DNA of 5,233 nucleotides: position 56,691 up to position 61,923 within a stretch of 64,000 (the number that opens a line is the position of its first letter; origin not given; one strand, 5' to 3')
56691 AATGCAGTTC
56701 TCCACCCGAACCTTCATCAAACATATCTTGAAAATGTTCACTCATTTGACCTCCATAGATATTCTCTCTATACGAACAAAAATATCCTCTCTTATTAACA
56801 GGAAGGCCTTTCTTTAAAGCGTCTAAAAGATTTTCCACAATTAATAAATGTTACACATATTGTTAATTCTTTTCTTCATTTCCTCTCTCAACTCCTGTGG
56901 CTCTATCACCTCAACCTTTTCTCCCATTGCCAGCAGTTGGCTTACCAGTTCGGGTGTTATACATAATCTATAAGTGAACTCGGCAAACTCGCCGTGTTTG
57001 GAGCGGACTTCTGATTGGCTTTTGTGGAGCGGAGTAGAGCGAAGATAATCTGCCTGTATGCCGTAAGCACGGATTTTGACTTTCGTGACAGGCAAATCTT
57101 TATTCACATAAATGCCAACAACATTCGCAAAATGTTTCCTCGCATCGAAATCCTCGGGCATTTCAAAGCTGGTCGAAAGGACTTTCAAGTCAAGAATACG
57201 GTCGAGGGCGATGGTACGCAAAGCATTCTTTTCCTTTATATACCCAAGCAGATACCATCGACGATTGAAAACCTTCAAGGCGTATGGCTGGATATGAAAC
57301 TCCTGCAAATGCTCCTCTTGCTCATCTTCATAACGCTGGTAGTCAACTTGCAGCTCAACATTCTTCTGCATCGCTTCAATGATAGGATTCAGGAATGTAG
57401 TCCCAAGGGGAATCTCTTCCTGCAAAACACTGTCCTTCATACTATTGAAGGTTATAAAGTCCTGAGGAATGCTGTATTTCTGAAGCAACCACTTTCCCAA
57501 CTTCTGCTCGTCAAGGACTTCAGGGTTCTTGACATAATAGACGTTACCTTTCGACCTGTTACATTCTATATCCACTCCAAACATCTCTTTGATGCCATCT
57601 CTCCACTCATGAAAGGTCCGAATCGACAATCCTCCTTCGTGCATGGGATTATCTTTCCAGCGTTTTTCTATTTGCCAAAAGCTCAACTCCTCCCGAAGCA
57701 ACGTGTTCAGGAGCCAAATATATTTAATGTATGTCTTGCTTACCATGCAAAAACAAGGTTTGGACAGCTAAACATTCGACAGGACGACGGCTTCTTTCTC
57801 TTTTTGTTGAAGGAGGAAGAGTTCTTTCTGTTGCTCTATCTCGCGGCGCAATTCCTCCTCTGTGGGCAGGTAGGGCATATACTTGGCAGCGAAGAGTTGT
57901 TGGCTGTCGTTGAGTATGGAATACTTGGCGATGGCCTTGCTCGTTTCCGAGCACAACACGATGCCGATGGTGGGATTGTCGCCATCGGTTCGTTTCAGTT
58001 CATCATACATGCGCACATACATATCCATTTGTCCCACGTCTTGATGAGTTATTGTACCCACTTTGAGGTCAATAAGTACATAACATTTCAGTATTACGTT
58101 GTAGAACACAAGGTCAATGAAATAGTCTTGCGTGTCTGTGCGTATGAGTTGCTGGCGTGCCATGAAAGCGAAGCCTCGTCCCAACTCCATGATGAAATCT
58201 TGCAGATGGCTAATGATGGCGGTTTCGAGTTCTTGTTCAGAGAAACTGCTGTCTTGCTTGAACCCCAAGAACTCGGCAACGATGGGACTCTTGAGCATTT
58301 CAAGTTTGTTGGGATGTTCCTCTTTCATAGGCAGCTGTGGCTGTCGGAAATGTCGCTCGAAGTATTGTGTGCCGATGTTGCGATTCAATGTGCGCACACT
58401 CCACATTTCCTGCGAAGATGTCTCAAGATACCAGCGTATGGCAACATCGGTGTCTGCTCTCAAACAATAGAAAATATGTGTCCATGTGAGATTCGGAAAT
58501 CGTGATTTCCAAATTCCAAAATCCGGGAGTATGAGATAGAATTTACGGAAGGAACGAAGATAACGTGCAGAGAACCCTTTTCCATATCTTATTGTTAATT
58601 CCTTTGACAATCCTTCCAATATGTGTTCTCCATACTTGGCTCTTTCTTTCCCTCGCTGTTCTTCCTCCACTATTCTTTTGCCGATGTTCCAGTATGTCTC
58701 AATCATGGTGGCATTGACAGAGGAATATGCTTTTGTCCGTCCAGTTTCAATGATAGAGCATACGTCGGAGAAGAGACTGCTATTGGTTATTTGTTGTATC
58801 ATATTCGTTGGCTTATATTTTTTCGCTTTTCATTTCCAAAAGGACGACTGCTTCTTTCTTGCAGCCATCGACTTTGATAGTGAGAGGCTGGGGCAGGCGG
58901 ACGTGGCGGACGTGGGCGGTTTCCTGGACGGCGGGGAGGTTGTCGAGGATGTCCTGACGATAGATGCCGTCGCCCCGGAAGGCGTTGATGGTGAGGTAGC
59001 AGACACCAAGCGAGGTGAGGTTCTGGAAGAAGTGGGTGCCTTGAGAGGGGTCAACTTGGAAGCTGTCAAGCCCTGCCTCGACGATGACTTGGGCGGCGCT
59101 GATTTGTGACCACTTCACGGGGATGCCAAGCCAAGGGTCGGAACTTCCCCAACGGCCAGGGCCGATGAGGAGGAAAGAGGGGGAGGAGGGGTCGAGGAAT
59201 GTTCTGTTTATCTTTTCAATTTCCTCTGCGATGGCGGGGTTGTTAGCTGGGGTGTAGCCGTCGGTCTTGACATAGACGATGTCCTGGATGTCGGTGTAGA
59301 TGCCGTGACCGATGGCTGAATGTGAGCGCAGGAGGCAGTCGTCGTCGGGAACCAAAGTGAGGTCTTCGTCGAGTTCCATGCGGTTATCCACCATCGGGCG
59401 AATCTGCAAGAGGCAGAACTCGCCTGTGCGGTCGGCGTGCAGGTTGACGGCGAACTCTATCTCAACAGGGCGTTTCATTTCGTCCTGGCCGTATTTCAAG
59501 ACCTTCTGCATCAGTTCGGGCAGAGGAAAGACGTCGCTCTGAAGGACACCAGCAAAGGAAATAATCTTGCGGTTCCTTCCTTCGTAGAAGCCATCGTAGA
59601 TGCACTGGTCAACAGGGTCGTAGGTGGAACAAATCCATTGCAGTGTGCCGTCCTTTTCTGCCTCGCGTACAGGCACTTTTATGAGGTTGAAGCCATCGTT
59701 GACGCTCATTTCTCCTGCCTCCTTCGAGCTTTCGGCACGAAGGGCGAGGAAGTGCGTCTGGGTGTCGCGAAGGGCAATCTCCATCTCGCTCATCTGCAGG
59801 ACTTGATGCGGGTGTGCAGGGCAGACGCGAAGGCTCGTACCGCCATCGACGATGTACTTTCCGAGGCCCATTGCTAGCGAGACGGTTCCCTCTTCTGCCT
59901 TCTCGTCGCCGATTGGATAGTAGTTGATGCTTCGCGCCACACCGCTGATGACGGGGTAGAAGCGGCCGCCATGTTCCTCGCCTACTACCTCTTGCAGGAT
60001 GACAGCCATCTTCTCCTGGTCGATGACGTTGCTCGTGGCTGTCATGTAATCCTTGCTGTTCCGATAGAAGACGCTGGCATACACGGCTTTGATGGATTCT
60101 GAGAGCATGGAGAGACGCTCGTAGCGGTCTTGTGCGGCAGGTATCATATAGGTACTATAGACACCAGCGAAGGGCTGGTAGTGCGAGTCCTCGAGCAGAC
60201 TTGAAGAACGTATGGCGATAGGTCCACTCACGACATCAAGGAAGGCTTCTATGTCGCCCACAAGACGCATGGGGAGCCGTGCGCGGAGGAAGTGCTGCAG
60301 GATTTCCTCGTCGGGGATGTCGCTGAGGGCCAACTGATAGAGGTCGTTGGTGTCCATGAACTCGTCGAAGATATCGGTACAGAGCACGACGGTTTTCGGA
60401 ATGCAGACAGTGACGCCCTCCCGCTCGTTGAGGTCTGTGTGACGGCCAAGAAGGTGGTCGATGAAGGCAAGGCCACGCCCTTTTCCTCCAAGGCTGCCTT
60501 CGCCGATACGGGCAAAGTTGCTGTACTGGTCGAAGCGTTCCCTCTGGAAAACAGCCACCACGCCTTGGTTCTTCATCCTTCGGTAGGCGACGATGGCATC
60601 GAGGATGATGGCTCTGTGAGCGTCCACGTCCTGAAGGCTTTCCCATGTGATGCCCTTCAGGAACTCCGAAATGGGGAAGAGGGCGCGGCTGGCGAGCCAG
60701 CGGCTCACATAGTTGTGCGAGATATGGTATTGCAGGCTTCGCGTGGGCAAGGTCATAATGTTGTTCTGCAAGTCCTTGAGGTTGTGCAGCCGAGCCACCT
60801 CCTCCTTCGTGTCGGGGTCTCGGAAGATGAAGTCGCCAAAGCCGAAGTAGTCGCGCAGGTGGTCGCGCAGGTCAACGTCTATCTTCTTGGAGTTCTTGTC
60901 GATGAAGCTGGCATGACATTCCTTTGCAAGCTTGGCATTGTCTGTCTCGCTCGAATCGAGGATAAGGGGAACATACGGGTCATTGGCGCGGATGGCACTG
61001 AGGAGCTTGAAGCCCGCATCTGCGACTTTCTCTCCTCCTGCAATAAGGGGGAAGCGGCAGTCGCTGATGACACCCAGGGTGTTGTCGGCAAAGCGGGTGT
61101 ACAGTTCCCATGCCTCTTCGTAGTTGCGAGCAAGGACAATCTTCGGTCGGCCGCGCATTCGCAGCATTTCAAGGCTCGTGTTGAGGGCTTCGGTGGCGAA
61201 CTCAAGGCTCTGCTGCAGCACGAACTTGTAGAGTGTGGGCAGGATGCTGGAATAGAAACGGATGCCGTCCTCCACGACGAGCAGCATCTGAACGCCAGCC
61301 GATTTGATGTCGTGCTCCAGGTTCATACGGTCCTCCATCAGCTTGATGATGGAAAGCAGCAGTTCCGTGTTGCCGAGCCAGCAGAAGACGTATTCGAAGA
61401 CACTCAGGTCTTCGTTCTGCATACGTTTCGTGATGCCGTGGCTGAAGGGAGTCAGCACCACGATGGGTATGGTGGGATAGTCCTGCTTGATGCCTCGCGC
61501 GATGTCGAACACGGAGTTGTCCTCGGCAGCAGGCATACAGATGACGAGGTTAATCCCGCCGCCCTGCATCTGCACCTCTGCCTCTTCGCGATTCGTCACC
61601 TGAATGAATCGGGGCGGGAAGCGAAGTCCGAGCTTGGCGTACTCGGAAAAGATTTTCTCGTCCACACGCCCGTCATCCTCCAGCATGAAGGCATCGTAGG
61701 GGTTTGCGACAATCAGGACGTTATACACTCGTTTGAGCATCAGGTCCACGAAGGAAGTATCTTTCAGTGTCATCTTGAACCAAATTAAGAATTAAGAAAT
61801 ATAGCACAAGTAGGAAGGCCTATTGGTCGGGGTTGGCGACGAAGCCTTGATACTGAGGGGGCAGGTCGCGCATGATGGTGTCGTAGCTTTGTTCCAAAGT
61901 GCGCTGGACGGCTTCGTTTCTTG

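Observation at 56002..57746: WYL regulator translationally coupled to an AT-rich PD-(D/E)xK-like protein: candidate minimal defence module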

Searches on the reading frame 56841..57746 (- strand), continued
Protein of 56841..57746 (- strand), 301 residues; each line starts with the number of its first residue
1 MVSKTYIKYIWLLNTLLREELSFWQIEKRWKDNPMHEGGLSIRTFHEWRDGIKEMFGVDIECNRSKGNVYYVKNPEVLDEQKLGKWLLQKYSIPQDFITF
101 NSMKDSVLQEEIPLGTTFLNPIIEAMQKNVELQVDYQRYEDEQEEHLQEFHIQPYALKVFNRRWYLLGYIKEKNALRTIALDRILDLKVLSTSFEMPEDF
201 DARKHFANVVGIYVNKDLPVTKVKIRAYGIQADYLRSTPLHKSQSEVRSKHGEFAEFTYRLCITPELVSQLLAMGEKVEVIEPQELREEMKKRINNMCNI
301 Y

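Call 75: fold_search(model_id=the predicted structure, library=pdb)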
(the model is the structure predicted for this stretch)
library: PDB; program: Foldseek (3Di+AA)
matches with E <= 10: 1032; with E <= 0.001: 16
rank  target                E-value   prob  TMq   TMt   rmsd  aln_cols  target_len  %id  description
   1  9fnd_X                2.7e-08  1.00  0.21  0.20  18.7       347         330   15  Transcriptional activator PafBC bound to mycobacterial RNA polymerase (released 2025-02-12)
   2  6sj9_B                1.7e-07  1.00  0.22  0.12  18.3       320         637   21  Proteasome accessory factor B/C (PafBC) of Arthrobacter aurescens (released 2019-10-16)
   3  6sj9_A                2.9e-07  1.00  0.22  0.12  17.4       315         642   20  Proteasome accessory factor B/C (PafBC) of Arthrobacter aurescens (released 2019-10-16)
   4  9pfv_Q                3.8e-07  1.00  0.25  0.23  18.7       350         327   16  The cryo-EM structure of C. crescentus DriD-ssDNA-RNAP-Sigma73-CCNA_03891/CCNA_01149 promoter transcription activation (released 2026-02-25)
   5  8tpk_B                1.0e-06  1.00  0.25  0.23  18.6       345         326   18  P6522 crystal form of C. crescentus DriD-ssDNA-DNA complex (released 2023-11-29)
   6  8tp8_D                1.7e-06  1.00  0.22  0.21  20.3       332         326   17  Structure of the C. crescentus WYL-activator, DriD, bound to ssDNA and cognate DNA (released 2023-11-29)
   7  8tp8_A                1.8e-06  1.00  0.26  0.24  17.2       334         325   17  Structure of the C. crescentus WYL-activator, DriD, bound to ssDNA and cognate DNA (released 2023-11-29)
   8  9pfq_Q                1.9e-06  1.00  0.24  0.23  18.6       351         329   17  The cryo-EM structure of C. crescentus DriD-ssDNA-RNAP-Sigma73-bapE promoter transcription activation complex (released 2026-02-25)
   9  8tpk_A                2.4e-06  1.00  0.26  0.25  17.5       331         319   19  P6522 crystal form of C. crescentus DriD-ssDNA-DNA complex (released 2023-11-29)
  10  9cu3_B                7.1e-06  1.00  0.25  0.34  11.3       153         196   24  Allosteric mechanism of DriD transcription activator (released 2025-04-23)
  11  7tzv_A                7.5e-06  1.00  0.25  0.35  11.7       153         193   25  Structure of DriD C-domain bound to 9mer ssDNA (released 2022-06-01)
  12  8tp8_B                1.1e-05  1.00  0.22  0.21  19.2       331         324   18  Structure of the C. crescentus WYL-activator, DriD, bound to ssDNA and cognate DNA (released 2023-11-29)
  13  9cu3_A                1.3e-05  1.00  0.23  0.31  11.8       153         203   25  Allosteric mechanism of DriD transcription activator (released 2025-04-23)
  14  7tzv_M                1.5e-05  1.00  0.25  0.35  13.0       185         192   24  Structure of DriD C-domain bound to 9mer ssDNA (released 2022-06-01)
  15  9fnd_Y                4.2e-05  1.00  0.22  0.21  17.3       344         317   11  Transcriptional activator PafBC bound to mycobacterial RNA polymerase (released 2025-02-12)
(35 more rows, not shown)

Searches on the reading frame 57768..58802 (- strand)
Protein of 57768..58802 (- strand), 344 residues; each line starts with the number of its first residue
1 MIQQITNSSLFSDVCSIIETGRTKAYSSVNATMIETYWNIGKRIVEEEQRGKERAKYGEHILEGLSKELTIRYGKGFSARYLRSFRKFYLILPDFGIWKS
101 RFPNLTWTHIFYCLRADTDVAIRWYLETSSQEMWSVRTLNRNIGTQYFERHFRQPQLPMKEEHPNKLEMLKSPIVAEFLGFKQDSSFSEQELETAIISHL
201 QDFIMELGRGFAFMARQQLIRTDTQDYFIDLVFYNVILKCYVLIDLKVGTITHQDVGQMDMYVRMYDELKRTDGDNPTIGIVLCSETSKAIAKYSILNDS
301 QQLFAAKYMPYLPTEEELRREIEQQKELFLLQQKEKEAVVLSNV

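Call 3: search_protein_families(library=pfam, proteins=[window:57768-58802:-], max_evalue=0.1)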
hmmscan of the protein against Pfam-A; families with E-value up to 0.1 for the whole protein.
window:57768-58802:- (344 aa): 2 families
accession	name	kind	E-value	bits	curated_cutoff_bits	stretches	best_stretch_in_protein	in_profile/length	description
PF06250.17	YhcG_C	-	4.1e-53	179.9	32.5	1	168-322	2-156/157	YhcG PDDEXK nuclease domain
PF17761.7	DUF1016_N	-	1.1e-40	139.3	32.8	1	14-150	2-137/137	DUF1016 N-terminal domain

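Call 4: search_protein_families(library=padloc, proteins=[window:57768-58802:-], max_evalue=0.1)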
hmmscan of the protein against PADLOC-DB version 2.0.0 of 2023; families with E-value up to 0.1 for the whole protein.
window:57768-58802:- (344 aa): 32 families (the best 25 are shown)
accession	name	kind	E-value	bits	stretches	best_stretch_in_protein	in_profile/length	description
PDLC04807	PDC-S02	-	8.7e-128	424.4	1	5-335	11-348/351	-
PDLC04820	PDC-S02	-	6e-90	299.6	1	7-331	26-325/332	-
PDLC04803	PDC-S02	-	2.6e-88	294.2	1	72-334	5-266/269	-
PDLC04795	PDC-S02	-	2.3e-78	261.9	1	6-331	23-349/357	-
PDLC04831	PDC-S02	-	6.8e-74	247.4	1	7-325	11-340/346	-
PDLC04810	PDC-S02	-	1.3e-73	246.3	1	7-328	11-346/355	-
PDLC04822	PDC-S02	-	2.8e-72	241.8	1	5-289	8-289/294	-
PDLC04802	PDC-S02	-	8.7e-61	203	2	5-168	7-168/171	-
PDLC04827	PDC-S02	-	1e-59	200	1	4-222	7-229/234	-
PDLC04812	PDC-S02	-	2.7e-50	168.2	1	3-150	4-148/151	-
PDLC04813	PDC-S02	-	3e-43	145.7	1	168-328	6-164/175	-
PDLC04797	PDC-S02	-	2.3e-37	125.8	1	5-125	3-120/126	-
PDLC04808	PDC-S02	-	3.1e-37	125.2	1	6-115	3-109/111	-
PDLC04817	PDC-S02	-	2.2e-36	123.9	2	6-198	7-206/286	-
PDLC04826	PDC-S02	-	8.5e-33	111.8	1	8-212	12-217/222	-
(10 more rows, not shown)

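Call 5: search_protein_families(library=ncbifam, proteins=[window:57768-58802:-], max_evalue=0.1)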
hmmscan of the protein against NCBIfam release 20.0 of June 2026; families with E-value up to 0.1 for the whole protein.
window:57768-58802:- (344 aa): 0 families

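Call 7: search_protein_families(library=phrogs, proteins=[window:57768-58802:-], max_evalue=0.1)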
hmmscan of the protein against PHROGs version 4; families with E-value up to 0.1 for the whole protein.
window:57768-58802:- (344 aa): 1 family
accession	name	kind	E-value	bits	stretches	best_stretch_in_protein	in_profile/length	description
phrog_22762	-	unknown function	2.2e-71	241.9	1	18-323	19-324/343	-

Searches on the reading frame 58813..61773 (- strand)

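Call 88: search_protein_families(library=pfam, proteins=[window:58813-61773:-], max_evalue=0.001)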
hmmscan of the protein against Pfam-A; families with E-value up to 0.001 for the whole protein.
window:58813-61773:- (986 aa): 1 family
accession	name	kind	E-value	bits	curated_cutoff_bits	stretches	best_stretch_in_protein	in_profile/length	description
PF01326.24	PPDK_N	-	3.9e-40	138.6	27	1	427-797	3-312/328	Pyruvate phosphate dikinase, AMP/ATP-binding domain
